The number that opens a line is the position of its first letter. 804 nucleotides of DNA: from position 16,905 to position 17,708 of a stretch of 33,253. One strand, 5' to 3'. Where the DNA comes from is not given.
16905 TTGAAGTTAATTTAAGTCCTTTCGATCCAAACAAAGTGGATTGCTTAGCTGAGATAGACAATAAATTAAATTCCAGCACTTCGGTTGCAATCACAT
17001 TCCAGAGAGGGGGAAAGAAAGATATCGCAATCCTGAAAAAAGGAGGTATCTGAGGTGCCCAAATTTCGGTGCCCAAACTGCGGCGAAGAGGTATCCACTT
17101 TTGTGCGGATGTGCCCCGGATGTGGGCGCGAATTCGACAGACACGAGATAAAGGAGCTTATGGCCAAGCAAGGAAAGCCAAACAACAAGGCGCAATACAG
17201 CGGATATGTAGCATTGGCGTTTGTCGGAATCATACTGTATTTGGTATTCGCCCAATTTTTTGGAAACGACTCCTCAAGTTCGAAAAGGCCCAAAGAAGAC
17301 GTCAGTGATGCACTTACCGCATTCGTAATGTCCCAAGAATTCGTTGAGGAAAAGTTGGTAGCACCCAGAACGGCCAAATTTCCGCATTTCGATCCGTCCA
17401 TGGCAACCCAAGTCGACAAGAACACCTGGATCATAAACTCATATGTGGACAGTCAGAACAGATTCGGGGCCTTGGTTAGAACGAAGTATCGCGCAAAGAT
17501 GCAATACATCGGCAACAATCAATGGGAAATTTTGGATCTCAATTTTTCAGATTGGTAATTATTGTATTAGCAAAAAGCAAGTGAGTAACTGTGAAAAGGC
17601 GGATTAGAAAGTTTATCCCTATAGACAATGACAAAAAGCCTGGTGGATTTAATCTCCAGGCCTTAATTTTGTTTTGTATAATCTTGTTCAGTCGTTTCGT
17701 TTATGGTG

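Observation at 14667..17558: Four-gene envelope-targeted cassette between repressor and integrase: candidate undescribed superinfection-exclusion, defence or lysogenic-conversion module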

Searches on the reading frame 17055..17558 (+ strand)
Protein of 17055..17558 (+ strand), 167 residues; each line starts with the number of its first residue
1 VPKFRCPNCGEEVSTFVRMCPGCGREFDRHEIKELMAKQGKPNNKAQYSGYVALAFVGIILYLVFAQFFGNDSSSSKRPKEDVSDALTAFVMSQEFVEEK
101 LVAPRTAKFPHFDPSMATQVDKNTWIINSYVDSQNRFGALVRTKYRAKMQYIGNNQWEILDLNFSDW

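Call 3: search_protein_families(library=pfam, proteins=[window:17055-17558:+], max_evalue=0.1)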
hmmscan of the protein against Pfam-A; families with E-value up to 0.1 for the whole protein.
window:17055-17558:+ (167 aa): 17 families
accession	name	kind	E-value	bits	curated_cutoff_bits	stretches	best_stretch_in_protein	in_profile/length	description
PF13248.11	Zn_ribbon_3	-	7.8e-06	25.6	27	1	3-25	2-24/26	zinc-ribbon domain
PF24460.1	DUF7575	-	6.1e-05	22.7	28.5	0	19-28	5-14/28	Domain of unknown function (DUF7575)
PF13240.11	Zn_Ribbon_1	-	6.4e-05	23.1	25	1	6-26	2-22/23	zinc-ribbon domain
PF12773.13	DZR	-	0.0026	18.3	27.3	1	5-24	26-45/45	Double zinc ribbon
PF04423.19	Rad50_zn_hook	-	0.0037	17.5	24.3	1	20-39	22-41/52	Rad50 zinc hook motif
PF10571.15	UPF0547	-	0.0039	17.7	29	1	6-28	3-25/26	Uncharacterised protein family UPF0547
PF09297.16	Zn_ribbon_NUD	-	0.0055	16.8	24.8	0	16-27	20-31/32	NADH pyrophosphatase zinc ribbon domain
PF18912.6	DZR_2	-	0.011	16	27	1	5-29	9-33/56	Double zinc ribbon domain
PF17283.8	Zn_ribbon_SprT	-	0.017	15.6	28.1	0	19-30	6-17/38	SprT-like zinc ribbon domain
PF05810.19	NinF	-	0.021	15.2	27.5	0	19-32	1-14/25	NinF protein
PF00096.32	zf-C2H2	-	0.045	14.7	25.2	0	20-29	3-12/23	Zinc finger, C2H2 type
PF09723.15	Zn_ribbon_8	-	0.047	14.1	34.4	0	4-27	6-37/41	Zinc ribbon domain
PF13913.12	zf-C2HC_2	-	0.054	13.7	27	0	20-27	5-12/25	zinc-finger of a C2HC-type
PF01155.25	HypA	-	0.064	13.7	28.9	1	3-26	70-95/112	Hydrogenase/urease nickel incorporation, metallochaperone, hypA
PF07754.17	HVO_2753_ZBP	-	0.068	13.4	33.2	1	3-13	16-26/46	Small zinc finger protein HVO_2753-like, Zn-binding pocket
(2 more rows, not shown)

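Call 4: search_protein_families(library=padloc, proteins=[window:17055-17558:+], max_evalue=0.1)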
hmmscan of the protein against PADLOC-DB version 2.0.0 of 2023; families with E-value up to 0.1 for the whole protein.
window:17055-17558:+ (167 aa): 0 families

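Call 5: search_protein_families(library=phrogs, proteins=[window:17055-17558:+], max_evalue=0.1)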
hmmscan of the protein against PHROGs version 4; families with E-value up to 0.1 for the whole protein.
window:17055-17558:+ (167 aa): 20 families
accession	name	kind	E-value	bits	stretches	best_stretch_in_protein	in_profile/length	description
phrog_13160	-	unknown function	5.7e-18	66.3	1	57-165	32-138/139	-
phrog_9700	-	unknown function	4.8e-09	36.6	2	85-150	390-455/483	-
phrog_26910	-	unknown function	2e-08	34.6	1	90-155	245-309/322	-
phrog_6586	-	unknown function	2.5e-06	28.4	1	3-52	3-57/129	-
phrog_4852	-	unknown function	0.00024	21.8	1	3-65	13-83/194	-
phrog_2320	-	unknown function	0.0007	20.4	1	88-142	46-101/171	-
phrog_14275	-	unknown function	0.0016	19.2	1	5-78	5-63/178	-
phrog_2546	-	unknown function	0.0021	19.3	1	5-39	2-36/180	-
phrog_22898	-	unknown function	0.0023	19.1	1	6-71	4-76/163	-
phrog_5584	-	unknown function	0.0032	18.7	1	3-25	18-40/60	-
phrog_12167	-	unknown function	0.0042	18.3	1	3-29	142-168/182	-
phrog_10714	-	unknown function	0.0067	17.6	1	3-31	73-103/109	-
phrog_10210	-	unknown function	0.0088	16.6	1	5-25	17-36/39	-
phrog_36481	-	unknown function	0.016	16.3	1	5-24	16-35/60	-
phrog_9990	-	unknown function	0.035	15.1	1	44-69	2-27/72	-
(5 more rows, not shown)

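Call 6: search_protein_families(library=ncbifam, proteins=[window:17055-17558:+], max_evalue=0.1)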
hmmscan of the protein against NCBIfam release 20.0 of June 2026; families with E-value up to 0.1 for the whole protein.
window:17055-17558:+ (167 aa): 6 families
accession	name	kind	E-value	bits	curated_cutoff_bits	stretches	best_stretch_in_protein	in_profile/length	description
NF047912.1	ECs_2282_CxxC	subfamily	0.00076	19.3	37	1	3-36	2-46/60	ECs_2282 family putative zinc-binding protein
NF053815.1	teico_TcaA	equivalog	0.001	18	550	1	5-66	3-67/463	membrane-associated protein TcaA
NF011149.0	PRK14559.1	equivalog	0.011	14.4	374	1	5-162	29-125/642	serine/threonine phosphatase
NF041197.2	CxxC_Se_CxxC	equivalog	0.034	14.3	40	0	19-36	20-37/53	dual CXXC motif small (seleno)protein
NF001605.0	PRK00398.1-2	equivalog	0.069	13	63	0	4-24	2-25/43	DNA-directed RNA polymerase subunit P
NF049953.1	ribbon_DG_selen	exception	0.087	12.7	130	0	5-27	149-171/172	zinc ribbon-containing (seleno)protein DG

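Call 23: find_homologous_proteins(query=window:17055-17558:+, max_evalue=0.001)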
Query window:17055-17558:+ (167 aa): 65 proteins with E <= 0.001 among 114 candidates.
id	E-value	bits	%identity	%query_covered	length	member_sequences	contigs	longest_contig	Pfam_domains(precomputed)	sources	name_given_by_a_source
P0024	1.0e-100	353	91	100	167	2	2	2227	PF13248.12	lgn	-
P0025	4.1e-32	130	50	77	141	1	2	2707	-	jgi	-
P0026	8.0e-32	129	50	77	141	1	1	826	-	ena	-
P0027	4.0e-30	123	61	56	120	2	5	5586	-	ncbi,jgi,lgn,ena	jgi:hypothetical protein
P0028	8.4e-21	93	30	99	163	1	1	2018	PF13240.12,PF10571.16,PF13248.12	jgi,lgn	jgi:hypothetical protein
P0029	1.5e-20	92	35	98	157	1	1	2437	PF10571.16,PF13248.12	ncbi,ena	-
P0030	2.1e-18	85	28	94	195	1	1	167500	PF10571.16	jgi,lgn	jgi:hypothetical protein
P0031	5.1e-18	84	31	98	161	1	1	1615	-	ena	-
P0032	1.4e-16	79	31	96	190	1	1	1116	-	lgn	-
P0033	1.0e-15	76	30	99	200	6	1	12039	PF13240.12,PF13248.12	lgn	-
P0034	2.5e-15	75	37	69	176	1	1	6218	-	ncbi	-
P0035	2.6e-15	75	40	54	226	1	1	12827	PF13240.12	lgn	-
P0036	7.2e-15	74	30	91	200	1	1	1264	PF13240.12,PF13248.12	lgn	-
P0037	6.9e-14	70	42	56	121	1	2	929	-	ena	-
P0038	1.7e-13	69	31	92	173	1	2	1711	PF13248.12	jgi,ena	-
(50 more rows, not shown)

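Call 57: search_protein_families(library=pfam, alignment_id=A3, max_evalue=0.1)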
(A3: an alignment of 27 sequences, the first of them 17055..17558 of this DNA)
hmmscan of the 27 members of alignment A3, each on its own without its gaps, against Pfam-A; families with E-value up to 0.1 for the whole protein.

A. member 1, window:17055-17558:+ (167 aa): 17 families
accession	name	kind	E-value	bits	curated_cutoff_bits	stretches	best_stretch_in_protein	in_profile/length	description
PF13248.11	Zn_ribbon_3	-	7.8e-06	25.6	27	1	3-25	2-24/26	zinc-ribbon domain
PF24460.1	DUF7575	-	6.1e-05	22.7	28.5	0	19-28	5-14/28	Domain of unknown function (DUF7575)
PF13240.11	Zn_Ribbon_1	-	6.4e-05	23.1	25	1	6-26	2-22/23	zinc-ribbon domain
PF12773.13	DZR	-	0.0026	18.3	27.3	1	5-24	26-45/45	Double zinc ribbon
PF04423.19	Rad50_zn_hook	-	0.0037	17.5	24.3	1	20-39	22-41/52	Rad50 zinc hook motif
PF10571.15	UPF0547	-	0.0039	17.7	29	1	6-28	3-25/26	Uncharacterised protein family UPF0547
PF09297.16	Zn_ribbon_NUD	-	0.0055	16.8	24.8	0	16-27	20-31/32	NADH pyrophosphatase zinc ribbon domain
PF18912.6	DZR_2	-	0.011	16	27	1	5-29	9-33/56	Double zinc ribbon domain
PF17283.8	Zn_ribbon_SprT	-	0.017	15.6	28.1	0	19-30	6-17/38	SprT-like zinc ribbon domain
PF05810.19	NinF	-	0.021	15.2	27.5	0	19-32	1-14/25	NinF protein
PF00096.32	zf-C2H2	-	0.045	14.7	25.2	0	20-29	3-12/23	Zinc finger, C2H2 type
PF09723.15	Zn_ribbon_8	-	0.047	14.1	34.4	0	4-27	6-37/41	Zinc ribbon domain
PF13913.12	zf-C2HC_2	-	0.054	13.7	27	0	20-27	5-12/25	zinc-finger of a C2HC-type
PF01155.25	HypA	-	0.064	13.7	28.9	1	3-26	70-95/112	Hydrogenase/urease nickel incorporation, metallochaperone, hypA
PF07754.17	HVO_2753_ZBP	-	0.068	13.4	33.2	1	3-13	16-26/46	Small zinc finger protein HVO_2753-like, Zn-binding pocket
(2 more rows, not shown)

B. families by the number of members that match (of 27 scanned): 80 families (the first 25 are shown)
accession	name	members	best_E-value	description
PF12773.13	DZR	24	5.1e-05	Double zinc ribbon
PF13240.11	Zn_Ribbon_1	23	4.9e-07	zinc-ribbon domain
PF13248.11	Zn_ribbon_3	21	5.2e-08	zinc-ribbon domain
PF01155.25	HypA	21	0.0022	Hydrogenase/urease nickel incorporation, metallochaperone, hypA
PF17032.10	Zn_ribbon_15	20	0.0023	zinc-ribbon family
PF10571.15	UPF0547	16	3.4e-07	Uncharacterised protein family UPF0547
PF18912.6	DZR_2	12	0.0069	Double zinc ribbon domain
PF13920.12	zf-C3HC4_3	9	0.0042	Zinc finger, C3HC4 type (RING finger)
PF24460.1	DUF7575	6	6.1e-05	Domain of unknown function (DUF7575)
PF08209.17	Sgf11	6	0.0063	Sgf11 (transcriptional regulation protein)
PF07191.17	Zn_ribbon_6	6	0.023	Double zinc ribbon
PF08271.17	Zn_Ribbon_TF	4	0.03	TFIIB zinc-binding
PF09723.15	Zn_ribbon_8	4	0.046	Zinc ribbon domain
PF05810.19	NinF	3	0.0083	NinF protein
PF24463.1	DUF7577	3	0.04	Domain of unknown function (DUF7577)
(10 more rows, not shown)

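Call 58: search_solved_structures(query=A3, max_evalue=10, show_alignments=2)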
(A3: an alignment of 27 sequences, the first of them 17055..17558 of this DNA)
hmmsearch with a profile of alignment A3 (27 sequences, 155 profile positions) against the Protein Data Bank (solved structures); distinct sequences matched with E-value up to 10: 44.
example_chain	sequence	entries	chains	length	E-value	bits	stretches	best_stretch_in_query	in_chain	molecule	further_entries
2i13_A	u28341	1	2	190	0.0058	19.9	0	15-32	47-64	Aart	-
4ap4_A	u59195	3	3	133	0.012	18.8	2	5-35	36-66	E3 UBIQUITIN LIGASE RNF4 | E3 UBIQUITIN-PROTEIN LIGASE RNF4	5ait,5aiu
1gl9_B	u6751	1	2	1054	0.016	18.5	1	3-35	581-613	REVERSE GYRASE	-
1mey_C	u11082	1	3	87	0.02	18.1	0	15-34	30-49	CONSENSUS ZINC FINGER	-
4wce_Z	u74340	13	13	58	0.049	16.9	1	3-28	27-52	50S ribosomal protein L32 | Large ribosomal subunit protein bL32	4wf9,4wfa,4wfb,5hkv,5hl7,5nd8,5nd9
5li0_4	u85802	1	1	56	0.053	16.8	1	3-27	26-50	50S ribosomal protein L32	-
4qiw_P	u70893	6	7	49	0.17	15.1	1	2-30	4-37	DNA-directed RNA polymerase subunit P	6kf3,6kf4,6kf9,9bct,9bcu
6htj_A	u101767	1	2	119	0.24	14.7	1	3-35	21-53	Nucleic-acid-binding protein containing a Zn-ribbon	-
9fny_A1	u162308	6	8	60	0.26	14.5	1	5-27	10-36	RNA-binding protein | Zn-ribbon RNA-binding protein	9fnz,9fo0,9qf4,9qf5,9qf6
1gku_B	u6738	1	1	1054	0.29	14.4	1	3-35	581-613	REVERSE GYRASE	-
9sfa_A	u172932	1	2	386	0.35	14.1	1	5-30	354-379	Putative regulatory protein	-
9p3z_A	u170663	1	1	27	0.38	14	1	4-27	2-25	Zinc finger C4H2 domain-containing protein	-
2aus_D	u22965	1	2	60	0.53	13.6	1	3-29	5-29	Ribosome biogenesis protein Nop10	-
2rfk_B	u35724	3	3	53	0.6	13.4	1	3-29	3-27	Ribosome biogenesis protein Nop10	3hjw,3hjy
7ah2_AAA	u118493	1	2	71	0.63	13.3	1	3-29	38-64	E3 ubiquitin-protein ligase Mdm2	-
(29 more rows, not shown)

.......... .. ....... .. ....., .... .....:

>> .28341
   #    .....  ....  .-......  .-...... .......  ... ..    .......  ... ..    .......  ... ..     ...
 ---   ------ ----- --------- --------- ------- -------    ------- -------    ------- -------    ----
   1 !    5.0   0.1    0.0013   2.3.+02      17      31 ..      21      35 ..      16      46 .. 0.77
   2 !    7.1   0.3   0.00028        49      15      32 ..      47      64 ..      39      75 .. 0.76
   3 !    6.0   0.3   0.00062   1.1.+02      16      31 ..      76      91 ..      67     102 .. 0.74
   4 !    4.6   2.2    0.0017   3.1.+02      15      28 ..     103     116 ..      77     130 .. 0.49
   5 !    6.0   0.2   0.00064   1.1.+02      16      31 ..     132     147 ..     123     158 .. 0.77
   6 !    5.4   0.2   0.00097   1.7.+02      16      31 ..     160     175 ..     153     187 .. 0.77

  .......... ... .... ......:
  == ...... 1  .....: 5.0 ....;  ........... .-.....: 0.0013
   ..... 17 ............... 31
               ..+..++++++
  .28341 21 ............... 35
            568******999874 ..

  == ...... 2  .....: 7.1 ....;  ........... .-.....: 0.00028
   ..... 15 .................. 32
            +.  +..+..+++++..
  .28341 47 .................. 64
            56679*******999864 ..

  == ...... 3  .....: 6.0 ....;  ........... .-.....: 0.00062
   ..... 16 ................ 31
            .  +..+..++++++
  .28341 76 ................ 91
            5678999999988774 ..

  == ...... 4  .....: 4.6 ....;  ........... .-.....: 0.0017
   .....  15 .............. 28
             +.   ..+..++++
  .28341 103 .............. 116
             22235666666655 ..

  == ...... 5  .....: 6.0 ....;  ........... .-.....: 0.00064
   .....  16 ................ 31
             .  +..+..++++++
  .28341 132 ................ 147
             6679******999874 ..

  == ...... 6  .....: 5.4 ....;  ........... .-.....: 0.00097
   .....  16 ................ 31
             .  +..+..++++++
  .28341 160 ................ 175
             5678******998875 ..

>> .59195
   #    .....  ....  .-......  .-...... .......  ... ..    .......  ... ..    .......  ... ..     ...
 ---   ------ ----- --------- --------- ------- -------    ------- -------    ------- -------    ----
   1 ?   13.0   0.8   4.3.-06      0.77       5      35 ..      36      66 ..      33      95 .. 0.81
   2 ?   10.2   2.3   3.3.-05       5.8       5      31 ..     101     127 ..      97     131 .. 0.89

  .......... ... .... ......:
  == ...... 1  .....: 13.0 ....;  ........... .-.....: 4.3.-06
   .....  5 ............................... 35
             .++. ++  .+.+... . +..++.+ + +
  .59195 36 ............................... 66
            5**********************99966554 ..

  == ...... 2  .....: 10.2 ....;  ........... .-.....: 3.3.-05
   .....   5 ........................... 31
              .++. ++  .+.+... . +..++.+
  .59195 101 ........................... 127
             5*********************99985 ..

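Call 61: find_related_loci(query=A3, collection=viral_contigs, flank=4000)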
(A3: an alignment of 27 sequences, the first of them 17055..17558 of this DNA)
Query A3 (167 aa) in viral_contigs; peptide patterns used: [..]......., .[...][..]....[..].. (x = any residue, [..] = any of these).
332 stretches matched a pattern; 276 encode a relative of the query (tblastn E <= 1e-3); the best 80 are kept; 80 distinct loci.
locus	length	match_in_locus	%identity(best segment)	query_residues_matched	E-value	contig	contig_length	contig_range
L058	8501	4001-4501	34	6-163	1e-25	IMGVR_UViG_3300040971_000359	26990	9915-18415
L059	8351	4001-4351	37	50-166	8e-24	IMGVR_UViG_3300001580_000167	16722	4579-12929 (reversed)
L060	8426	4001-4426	32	1-164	4e-23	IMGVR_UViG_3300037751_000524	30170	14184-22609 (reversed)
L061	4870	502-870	34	39-166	2e-23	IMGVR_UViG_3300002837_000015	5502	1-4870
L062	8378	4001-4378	39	35-163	3e-23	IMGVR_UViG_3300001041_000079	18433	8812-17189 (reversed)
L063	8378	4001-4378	39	35-163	3e-23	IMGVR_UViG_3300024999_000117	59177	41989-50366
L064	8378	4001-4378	39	35-163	3e-23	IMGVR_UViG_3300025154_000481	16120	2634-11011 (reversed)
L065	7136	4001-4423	38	27-162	5e-22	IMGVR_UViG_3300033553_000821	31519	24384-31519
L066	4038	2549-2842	42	61-163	1e-21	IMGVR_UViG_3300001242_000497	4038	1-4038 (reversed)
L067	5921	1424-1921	31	1-166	5e-21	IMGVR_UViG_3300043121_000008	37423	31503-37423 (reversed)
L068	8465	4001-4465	32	6-156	2e-20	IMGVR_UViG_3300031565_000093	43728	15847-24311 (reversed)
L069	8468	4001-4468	31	1-164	5e-20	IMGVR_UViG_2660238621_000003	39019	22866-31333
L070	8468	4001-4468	32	1-166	6e-20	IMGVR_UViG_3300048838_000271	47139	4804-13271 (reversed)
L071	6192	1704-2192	30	1-164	1e-19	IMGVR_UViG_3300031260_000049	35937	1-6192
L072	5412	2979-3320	36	52-166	1e-19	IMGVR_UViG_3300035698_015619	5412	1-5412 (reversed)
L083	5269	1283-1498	50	80-151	1e-17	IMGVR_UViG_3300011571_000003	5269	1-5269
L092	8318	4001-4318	35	52-156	2e-16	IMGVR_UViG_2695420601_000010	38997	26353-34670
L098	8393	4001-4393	34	35-164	3e-16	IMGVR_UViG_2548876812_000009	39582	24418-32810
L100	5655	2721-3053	35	57-164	4e-16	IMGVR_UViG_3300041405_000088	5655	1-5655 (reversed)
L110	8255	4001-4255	44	73-151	3e-15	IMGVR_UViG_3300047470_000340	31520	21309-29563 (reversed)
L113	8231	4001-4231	45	82-156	6e-15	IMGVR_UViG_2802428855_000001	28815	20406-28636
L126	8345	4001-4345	35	54-162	2e-14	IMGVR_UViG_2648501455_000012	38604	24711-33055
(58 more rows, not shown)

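Call 65: search_dna_similar(query=window:17055-17558:+, collection=phages, mode=protein, max_evalue=0.001, max_rows=40)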
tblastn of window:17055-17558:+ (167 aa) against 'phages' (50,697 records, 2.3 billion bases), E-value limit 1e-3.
Records with a match: 10; places in all: 10; records where one place covers at least 80% of the query: 1.
Best place of each record, by identity: <60% 10.
By first word of the organism name: Bacillus 5; Clostridium 2; Leeuwenhoekiella 1; Yersinia 1; Microcystis 1.
By host as written in the record: Clostridium tetani ATCC 453 2; - 2; Leeuwenhoekiella aequorea Arc30 1; Yersinia enterocolitica 1; Bacillus thuringiensis kurstaki 1; Microcystis aeruginosa 1; Bacillus subtilis 1; Bacillus subtilis BEST7003 1.
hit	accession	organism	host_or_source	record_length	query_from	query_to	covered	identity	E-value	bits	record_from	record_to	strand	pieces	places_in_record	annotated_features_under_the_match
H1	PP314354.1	Leeuwenhoekiella phage vB_LaeS_Arctus_1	Leeuwenhoekiella aequorea Arc30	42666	1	151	90%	26.9%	9e-7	53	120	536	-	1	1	hypothetical protein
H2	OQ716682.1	Yersinia phage vB_YenS-P840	Yersinia enterocolitica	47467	54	151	59%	35.0%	1e-10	64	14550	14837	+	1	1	hypothetical protein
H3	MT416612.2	Bacillus phage YungSlug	Bacillus thuringiensis kurstaki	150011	40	151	67%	27.6%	2e-5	49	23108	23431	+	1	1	membrane protein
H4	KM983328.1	Clostridium phage phiCT453B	Clostridium tetani ATCC 453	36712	56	162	64%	28.3%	5e-5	48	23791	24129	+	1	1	hypothetical protein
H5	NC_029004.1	Clostridium phage phiCT453B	Clostridium tetani ATCC 453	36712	56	162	64%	28.3%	5e-5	48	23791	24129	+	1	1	hypothetical protein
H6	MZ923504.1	Microcystis phage MinS1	Microcystis aeruginosa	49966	89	166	47%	38.5%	2e-12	69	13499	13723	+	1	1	hypothetical protein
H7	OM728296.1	Bacillus phage vB_BsuM-Goe26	Bacillus subtilis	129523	92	166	45%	32.9%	3e-5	49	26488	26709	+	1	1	hypothetical protein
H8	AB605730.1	Bacillus phage SP-10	-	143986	92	166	45%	32.9%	3e-5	49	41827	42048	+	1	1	hypothetical protein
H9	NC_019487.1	Bacillus phage SP-10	-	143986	92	166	45%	32.9%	3e-5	49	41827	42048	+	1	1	hypothetical protein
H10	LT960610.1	Bacillus phage SBSphiC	Bacillus subtilis BEST7003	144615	92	166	45%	32.9%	3e-5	49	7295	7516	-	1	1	record has no annotation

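Call 66: get_annotated_region(hit=H2, flank=5000)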
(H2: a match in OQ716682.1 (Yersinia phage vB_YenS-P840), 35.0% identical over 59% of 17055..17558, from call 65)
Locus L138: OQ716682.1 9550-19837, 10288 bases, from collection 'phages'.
description: Yersinia phage vB_YenS-P840, complete genome.
organism: Yersinia phage vB_YenS-P840 (NCBI taxid 3038268)
taxonomy: Viruses; Duplodnaviria; Heunggongvirae; Uroviricota; Caudoviricetes
host: Yersinia enterocolitica; source: Wild boar; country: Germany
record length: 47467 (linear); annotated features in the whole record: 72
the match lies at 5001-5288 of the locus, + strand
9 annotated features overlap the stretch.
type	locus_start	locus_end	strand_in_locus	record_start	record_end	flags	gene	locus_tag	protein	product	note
CDS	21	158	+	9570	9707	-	-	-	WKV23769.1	hypothetical protein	ORF16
CDS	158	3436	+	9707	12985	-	-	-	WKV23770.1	tail length tape-measure protein H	ORF17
CDS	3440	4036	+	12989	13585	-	-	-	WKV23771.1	distal tail protein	ORF18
CDS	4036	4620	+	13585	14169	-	-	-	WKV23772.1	minor tail component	ORF19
CDS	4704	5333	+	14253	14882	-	-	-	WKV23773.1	hypothetical protein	ORF20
CDS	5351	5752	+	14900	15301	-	-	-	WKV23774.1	cell wall hydrolase protein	ORF21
CDS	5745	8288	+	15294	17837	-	-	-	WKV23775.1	J-like tail tip protein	ORF22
CDS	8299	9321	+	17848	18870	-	-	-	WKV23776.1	tail fiber protein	ORF23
CDS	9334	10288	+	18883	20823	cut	-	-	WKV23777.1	tail fiber protein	ORF24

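Call 67: get_annotated_region(hit=H4, flank=5000)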
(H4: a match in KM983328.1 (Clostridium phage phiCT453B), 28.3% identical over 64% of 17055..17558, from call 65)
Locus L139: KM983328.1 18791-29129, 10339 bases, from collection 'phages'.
description: Clostridium phage phiCT453B, complete genome.
organism: Clostridium phage phiCT453B (NCBI taxid 1567013)
taxonomy: Viruses; Duplodnaviria; Heunggongvirae; Uroviricota; Caudoviricetes
host: Clostridium tetani ATCC 453; source: -; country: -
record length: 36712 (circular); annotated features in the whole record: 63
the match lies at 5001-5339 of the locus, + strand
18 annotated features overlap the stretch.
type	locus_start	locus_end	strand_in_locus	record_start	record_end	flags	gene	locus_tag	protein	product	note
CDS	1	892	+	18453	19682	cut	-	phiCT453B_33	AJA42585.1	major capsid protein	-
CDS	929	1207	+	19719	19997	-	-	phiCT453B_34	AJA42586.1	head-tail connector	gp6/gp15-like phage head-tail connector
CDS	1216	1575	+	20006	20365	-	-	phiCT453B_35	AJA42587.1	head-tail adaptor protein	phage head-tail adapter protein, similar to CTC02128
CDS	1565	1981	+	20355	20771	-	-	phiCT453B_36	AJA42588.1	hypothetical protein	phage protein HK97 gp10 family, similar to CTC02127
CDS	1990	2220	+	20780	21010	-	-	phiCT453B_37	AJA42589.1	hypothetical protein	-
CDS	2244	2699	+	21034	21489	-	-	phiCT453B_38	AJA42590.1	hypothetical protein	-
CDS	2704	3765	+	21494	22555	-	-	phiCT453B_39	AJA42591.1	tail sheath protein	phage tail sheath protein (xkdK), similar to CTC02125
CDS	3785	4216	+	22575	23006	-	-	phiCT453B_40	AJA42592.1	XkdM protein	XkdM protein, phage-like element PBSXl, similar to CTC02124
CDS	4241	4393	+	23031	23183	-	-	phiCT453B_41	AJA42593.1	hypothetical protein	-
CDS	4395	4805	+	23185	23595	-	-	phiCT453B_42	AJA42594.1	xkdN-like protein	xkdN-like PBSX phage protein, similar to CTC02122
CDS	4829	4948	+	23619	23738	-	-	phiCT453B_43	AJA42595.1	hypothetical protein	-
CDS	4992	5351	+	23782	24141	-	-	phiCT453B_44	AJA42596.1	hypothetical protein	-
CDS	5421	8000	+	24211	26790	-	-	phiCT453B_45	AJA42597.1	tail-tape measure protein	-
CDS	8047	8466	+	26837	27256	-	-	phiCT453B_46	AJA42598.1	xkdP protein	xkdP protein, phage-like element PBSX1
CDS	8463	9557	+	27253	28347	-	-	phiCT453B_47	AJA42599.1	xkdQ protein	xkdQ protein, phage-like element PBSX1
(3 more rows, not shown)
